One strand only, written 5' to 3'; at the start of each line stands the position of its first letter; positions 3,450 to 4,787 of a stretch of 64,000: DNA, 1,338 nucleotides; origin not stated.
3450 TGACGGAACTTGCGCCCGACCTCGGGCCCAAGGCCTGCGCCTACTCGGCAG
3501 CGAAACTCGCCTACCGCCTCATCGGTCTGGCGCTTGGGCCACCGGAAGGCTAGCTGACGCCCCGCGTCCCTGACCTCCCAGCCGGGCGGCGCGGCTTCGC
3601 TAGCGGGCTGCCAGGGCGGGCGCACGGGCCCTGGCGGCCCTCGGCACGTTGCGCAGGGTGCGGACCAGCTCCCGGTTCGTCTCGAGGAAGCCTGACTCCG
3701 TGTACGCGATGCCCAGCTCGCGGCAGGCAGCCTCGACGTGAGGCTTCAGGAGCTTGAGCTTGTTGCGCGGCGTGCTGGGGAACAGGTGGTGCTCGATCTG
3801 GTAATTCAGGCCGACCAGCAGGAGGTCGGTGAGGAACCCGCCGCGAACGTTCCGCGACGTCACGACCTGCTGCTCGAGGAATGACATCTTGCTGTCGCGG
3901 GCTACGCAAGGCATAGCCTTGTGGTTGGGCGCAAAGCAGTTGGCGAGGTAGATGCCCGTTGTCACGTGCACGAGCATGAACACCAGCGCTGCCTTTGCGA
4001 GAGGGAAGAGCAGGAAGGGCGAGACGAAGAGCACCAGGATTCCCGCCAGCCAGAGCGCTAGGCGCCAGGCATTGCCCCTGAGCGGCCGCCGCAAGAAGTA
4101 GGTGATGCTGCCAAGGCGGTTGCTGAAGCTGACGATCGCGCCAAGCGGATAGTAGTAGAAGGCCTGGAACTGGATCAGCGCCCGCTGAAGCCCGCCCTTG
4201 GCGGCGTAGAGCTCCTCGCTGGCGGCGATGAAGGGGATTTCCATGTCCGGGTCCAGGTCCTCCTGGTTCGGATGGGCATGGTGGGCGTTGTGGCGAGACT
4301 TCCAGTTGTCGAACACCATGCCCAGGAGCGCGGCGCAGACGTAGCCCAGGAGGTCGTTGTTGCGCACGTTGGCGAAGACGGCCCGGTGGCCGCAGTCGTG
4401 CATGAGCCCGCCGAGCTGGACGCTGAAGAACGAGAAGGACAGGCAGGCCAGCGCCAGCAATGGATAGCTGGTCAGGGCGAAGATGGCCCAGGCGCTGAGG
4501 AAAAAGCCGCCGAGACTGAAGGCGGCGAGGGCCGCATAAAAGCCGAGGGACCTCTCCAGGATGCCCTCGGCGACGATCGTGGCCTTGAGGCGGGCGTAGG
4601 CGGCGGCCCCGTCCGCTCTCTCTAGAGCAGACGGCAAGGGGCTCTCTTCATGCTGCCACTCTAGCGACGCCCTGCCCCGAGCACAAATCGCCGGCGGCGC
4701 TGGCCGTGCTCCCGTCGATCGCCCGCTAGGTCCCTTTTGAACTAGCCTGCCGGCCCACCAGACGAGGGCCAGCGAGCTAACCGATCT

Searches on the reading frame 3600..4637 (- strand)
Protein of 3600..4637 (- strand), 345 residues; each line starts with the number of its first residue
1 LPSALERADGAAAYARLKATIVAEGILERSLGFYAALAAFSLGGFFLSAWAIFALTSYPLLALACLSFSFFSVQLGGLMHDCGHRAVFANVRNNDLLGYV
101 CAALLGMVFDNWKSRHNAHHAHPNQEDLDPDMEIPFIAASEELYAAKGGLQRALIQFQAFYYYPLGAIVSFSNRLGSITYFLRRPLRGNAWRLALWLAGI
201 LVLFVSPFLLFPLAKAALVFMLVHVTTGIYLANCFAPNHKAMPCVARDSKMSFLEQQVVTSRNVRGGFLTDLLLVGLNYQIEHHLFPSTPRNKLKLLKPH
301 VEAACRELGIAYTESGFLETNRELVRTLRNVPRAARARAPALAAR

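Call 11: search_protein_families(library=pfam, proteins=[window:3600-4637:-], max_evalue=0.01)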
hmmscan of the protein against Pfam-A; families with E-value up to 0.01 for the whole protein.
window:3600-4637:- (345 aa): 1 family
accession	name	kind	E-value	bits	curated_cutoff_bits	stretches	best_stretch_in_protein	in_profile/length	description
PF00487.30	FA_desaturase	-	3.7e-40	138.7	29.7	1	60-314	4-251/253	Fatty acid desaturase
